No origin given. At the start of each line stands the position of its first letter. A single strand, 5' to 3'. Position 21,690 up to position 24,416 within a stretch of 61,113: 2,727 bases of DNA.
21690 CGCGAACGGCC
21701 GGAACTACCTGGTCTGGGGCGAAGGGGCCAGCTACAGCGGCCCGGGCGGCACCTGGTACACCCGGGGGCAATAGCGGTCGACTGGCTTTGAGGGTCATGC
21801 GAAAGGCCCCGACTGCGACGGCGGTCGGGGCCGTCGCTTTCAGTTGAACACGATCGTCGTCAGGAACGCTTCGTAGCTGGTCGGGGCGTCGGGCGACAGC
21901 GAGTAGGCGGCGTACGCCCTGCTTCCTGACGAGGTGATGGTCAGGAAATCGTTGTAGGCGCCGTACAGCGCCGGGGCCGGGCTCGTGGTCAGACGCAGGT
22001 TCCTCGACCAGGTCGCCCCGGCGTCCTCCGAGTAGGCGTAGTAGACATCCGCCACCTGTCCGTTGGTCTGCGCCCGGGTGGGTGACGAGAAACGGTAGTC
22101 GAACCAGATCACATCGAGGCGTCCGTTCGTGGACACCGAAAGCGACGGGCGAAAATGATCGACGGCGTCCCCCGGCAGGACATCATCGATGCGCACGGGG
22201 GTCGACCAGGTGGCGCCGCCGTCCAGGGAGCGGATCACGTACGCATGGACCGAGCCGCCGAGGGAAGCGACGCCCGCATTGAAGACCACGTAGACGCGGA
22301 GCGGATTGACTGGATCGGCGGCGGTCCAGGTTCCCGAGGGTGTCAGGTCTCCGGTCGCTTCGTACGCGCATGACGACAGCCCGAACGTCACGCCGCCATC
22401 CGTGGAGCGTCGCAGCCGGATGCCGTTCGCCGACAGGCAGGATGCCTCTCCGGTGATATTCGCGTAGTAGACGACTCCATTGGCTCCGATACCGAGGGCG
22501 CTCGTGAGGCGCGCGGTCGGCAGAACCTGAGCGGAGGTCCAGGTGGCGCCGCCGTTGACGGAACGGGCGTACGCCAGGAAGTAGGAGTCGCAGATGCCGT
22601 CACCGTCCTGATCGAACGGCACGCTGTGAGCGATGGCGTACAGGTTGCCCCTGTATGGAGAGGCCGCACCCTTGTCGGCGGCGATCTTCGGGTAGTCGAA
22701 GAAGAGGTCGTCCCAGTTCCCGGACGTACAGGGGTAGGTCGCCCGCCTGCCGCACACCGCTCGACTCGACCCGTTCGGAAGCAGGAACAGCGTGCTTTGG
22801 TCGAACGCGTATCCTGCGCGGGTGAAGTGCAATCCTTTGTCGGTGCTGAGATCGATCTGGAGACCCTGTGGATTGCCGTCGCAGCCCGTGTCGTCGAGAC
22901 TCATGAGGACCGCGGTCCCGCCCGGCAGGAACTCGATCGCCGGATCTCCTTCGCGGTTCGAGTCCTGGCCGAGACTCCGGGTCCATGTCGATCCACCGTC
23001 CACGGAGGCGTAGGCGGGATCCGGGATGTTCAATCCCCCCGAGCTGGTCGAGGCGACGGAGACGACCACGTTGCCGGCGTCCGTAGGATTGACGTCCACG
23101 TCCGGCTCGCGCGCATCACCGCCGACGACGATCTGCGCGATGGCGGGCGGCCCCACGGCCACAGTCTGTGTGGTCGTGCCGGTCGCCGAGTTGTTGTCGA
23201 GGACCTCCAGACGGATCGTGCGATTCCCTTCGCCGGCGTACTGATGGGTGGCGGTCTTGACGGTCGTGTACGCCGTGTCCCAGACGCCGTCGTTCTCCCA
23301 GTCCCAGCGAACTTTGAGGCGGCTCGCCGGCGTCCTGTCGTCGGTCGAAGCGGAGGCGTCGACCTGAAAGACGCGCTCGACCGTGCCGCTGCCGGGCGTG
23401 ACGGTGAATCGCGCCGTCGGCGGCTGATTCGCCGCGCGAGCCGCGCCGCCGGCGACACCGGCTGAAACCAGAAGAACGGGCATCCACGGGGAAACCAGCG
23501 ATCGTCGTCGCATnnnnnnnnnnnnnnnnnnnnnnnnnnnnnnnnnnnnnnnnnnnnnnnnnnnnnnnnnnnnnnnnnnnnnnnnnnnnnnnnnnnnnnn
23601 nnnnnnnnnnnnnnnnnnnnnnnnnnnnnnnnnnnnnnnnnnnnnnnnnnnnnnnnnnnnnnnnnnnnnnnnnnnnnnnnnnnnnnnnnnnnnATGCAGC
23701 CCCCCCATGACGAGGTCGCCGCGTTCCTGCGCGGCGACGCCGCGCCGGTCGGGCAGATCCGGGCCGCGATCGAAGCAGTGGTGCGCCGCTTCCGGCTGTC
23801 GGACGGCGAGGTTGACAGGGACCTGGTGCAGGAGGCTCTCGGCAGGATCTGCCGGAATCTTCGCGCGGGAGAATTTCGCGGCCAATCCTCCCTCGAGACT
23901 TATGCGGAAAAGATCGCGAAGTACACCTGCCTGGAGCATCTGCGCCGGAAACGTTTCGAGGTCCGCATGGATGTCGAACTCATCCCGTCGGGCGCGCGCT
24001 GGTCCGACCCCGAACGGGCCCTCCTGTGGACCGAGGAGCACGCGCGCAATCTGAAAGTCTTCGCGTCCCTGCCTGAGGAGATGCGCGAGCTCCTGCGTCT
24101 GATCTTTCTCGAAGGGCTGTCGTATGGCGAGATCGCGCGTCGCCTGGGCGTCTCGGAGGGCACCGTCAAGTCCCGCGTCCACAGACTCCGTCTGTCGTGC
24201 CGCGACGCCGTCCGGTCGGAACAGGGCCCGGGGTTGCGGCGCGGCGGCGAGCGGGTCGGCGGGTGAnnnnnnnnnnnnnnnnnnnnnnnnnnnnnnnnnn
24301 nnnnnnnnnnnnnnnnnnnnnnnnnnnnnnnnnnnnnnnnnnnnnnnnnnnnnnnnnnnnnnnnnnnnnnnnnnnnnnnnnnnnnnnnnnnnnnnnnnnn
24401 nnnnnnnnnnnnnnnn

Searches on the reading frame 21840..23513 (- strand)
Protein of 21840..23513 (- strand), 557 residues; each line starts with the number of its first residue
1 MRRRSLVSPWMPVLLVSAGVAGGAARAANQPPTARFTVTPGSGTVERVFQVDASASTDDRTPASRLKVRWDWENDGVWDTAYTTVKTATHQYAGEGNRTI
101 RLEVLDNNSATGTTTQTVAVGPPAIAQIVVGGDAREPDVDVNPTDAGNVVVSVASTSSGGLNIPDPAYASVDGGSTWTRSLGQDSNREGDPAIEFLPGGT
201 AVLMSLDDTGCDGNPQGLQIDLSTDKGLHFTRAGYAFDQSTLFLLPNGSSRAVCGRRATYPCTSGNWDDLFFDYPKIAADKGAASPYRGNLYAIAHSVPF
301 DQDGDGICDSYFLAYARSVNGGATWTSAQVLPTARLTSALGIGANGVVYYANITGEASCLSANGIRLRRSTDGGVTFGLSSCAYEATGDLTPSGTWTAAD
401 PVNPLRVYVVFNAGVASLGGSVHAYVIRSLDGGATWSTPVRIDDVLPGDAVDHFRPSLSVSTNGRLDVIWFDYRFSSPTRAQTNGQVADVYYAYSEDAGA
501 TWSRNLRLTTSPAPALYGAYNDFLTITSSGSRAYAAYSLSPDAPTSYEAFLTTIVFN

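Call 32: search_protein_families(library=pfam, proteins=[window:21840-23513:-], max_evalue=0.001)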
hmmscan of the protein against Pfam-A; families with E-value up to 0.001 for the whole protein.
window:21840-23513:- (557 aa): 4 families
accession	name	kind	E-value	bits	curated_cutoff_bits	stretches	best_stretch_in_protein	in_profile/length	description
PF02012.26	BNR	-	1.5e-08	33.8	27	0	428-438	2-12/12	BNR/Asp-box repeat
PF13088.12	BNR_2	-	3.7e-07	30.2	31.4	0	400-504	59-152/277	BNR repeat-like domain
PF18911.6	PKD_4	-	1.9e-05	25.1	27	1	29-119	1-84/85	PKD domain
PF21471.3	Reelin_subrepeat-B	-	3.3e-05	24.1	27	0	467-504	38-74/127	Reelin subrepeat B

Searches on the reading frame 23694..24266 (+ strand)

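Call 32: search_protein_families(library=pfam, proteins=[window:23694-24266:+], max_evalue=0.001)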
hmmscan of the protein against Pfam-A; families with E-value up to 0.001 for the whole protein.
window:23694-24266:+ (190 aa): 11 families
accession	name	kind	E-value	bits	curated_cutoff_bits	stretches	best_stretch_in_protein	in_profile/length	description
PF08281.18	Sigma70_r4_2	-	2.3e-16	59.6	25.7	1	123-169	8-54/54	Sigma-70, region 4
PF04545.22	Sigma70_r4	-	2.6e-13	49.7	24.1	1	123-170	2-49/50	Sigma-70, region 4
PF07750.17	GcrA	-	6.9e-09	36.7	26.9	1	127-177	4-55/155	GcrA cell cycle regulator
PF07638.17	Sigma70_ECF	-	1.1e-07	32.4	21.1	1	34-173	42-183/185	ECF sigma factor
PF04542.20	Sigma70_r2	-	1.4e-06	28.5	24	1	25-87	8-69/71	Sigma-70 region 2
PF13404.12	HTH_AsnC-type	-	4.2e-06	26.9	27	1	142-166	18-42/42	AsnC-type helix-turn-helix domain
PF13518.12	HTH_28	-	1.5e-05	25.4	25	1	134-175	6-46/52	Helix-turn-helix domain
PF13412.12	HTH_24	-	7.4e-05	22.7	21.9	1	141-165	17-41/48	Winged helix-turn-helix DNA-binding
PF13384.12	HTH_23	-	0.0001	22.5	24.6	1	139-164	15-40/50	Homeodomain-like domain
PF13936.12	HTH_38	-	0.00027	21.1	27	1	131-164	10-43/44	Helix-turn-helix domain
PF08279.18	HTH_11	-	0.00055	20.2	25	1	142-181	16-54/55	HTH domain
